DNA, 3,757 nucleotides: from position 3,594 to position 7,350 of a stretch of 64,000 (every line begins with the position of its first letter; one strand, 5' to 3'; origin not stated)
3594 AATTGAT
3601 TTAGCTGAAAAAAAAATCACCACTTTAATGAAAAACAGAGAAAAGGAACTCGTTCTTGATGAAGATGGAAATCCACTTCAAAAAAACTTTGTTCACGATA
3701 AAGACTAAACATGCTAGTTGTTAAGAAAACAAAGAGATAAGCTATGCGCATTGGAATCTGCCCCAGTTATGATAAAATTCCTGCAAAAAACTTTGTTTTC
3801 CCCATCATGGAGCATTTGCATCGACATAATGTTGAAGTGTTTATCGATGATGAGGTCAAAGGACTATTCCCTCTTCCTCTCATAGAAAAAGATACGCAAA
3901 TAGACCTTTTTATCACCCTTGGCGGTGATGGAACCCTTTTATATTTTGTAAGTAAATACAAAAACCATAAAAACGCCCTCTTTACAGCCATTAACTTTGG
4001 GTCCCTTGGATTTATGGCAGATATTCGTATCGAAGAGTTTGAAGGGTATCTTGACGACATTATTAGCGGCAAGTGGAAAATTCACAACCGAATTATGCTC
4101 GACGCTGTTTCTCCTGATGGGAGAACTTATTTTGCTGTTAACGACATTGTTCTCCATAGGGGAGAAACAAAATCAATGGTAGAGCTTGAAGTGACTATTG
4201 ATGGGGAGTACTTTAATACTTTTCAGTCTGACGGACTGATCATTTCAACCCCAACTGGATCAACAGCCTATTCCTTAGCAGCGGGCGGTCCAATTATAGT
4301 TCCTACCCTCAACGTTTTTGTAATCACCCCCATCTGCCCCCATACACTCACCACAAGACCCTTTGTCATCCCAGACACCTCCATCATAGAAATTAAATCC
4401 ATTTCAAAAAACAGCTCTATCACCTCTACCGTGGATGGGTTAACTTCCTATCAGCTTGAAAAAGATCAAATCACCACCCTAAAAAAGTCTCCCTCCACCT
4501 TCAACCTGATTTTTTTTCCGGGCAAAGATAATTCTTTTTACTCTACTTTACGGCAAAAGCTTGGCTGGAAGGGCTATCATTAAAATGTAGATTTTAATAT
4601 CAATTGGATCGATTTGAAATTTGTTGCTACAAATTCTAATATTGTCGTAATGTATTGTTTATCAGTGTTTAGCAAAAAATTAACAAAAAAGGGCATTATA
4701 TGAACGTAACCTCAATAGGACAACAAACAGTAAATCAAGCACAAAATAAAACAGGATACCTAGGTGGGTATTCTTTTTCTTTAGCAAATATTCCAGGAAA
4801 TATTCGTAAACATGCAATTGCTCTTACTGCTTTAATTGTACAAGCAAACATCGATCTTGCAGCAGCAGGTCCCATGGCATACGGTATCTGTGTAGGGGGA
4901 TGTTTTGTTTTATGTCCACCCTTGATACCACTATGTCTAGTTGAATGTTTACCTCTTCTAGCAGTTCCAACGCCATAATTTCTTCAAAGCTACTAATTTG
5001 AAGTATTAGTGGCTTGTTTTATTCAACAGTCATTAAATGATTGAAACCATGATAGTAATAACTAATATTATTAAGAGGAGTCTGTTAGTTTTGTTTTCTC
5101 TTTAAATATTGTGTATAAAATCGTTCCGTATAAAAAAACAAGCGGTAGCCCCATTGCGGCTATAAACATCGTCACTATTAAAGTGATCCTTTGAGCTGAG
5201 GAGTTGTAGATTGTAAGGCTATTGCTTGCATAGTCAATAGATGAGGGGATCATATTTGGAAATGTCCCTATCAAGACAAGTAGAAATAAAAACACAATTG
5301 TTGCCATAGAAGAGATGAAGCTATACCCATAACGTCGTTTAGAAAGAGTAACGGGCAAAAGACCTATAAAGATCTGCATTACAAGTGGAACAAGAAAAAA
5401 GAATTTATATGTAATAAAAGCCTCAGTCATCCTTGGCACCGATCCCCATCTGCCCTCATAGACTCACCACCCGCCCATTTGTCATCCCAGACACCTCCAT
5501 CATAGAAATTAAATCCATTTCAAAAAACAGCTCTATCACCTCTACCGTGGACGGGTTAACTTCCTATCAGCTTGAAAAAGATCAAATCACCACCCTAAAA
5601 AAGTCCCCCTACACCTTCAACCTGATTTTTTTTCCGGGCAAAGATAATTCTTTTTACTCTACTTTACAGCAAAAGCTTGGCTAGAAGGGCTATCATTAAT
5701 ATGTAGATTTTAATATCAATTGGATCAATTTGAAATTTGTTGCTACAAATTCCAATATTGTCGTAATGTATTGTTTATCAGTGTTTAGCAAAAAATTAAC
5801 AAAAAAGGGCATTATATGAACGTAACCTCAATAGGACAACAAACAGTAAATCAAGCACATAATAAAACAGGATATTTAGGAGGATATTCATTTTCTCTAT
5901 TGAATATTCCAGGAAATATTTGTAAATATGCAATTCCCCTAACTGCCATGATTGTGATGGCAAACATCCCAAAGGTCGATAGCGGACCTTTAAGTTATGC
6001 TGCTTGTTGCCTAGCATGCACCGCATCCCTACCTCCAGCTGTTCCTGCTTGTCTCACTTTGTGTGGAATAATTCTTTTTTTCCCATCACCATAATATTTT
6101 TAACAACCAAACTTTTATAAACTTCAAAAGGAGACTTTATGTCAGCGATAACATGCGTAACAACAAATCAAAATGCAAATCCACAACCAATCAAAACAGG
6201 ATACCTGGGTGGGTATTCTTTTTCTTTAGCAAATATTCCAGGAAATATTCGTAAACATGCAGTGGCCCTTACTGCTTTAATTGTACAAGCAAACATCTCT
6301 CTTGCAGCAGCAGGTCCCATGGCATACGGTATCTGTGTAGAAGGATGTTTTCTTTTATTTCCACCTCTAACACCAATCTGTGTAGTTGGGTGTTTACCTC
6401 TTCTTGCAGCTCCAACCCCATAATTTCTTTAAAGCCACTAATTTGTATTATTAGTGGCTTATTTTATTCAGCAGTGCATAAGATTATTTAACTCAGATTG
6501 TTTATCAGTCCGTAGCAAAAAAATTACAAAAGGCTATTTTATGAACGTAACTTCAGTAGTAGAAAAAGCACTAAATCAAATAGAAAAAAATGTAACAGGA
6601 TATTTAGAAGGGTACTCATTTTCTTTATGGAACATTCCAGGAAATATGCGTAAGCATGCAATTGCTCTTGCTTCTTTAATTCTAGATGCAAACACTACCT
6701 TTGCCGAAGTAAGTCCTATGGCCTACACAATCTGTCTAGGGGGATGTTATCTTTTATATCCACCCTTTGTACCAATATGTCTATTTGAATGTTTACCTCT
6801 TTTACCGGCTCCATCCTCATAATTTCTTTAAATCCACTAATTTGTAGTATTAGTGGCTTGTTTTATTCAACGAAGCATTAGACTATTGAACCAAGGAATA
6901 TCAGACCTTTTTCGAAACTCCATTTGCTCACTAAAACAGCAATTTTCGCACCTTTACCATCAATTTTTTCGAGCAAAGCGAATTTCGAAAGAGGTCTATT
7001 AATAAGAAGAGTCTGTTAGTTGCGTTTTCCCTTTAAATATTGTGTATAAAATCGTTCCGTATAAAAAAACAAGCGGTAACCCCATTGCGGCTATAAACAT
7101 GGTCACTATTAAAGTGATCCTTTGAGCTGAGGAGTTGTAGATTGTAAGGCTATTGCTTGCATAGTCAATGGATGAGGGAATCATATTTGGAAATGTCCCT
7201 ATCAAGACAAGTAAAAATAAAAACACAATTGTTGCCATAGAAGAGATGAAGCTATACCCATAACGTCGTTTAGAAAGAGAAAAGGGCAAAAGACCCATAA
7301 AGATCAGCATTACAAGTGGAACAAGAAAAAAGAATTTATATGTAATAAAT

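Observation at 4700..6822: Four-member family of ~93-aa proteins with an invariant twin CX3C motif in a hydrophobic tail, with no family I can name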

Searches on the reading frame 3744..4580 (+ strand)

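Call 86: search_protein_families(library=pfam, proteins=[window:3744-4580:+], max_evalue=0.001)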
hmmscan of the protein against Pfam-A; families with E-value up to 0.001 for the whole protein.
window:3744-4580:+ (279 aa): 2 families
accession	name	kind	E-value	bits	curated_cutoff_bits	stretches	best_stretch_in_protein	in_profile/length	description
PF20143.4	NAD_kinase_C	-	3e-35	121.2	23.7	1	133-256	2-124/126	ATP-NAD kinase C-terminal domain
PF01513.26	NAD_kinase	-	7.7e-08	33.1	25.5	1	49-110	69-129/130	ATP-NAD kinase N-terminal domain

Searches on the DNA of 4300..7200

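Call 88: search_rna_families(source=window, start=4300, end=7200, threshold=evalue, max_evalue=0.1)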
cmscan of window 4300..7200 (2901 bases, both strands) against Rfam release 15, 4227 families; matches with E-value up to 0.1: 0.
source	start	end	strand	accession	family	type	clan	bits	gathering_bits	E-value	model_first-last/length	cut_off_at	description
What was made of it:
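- Tried and rejected: Rfam found nothing in 4300-7200 (call 88).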
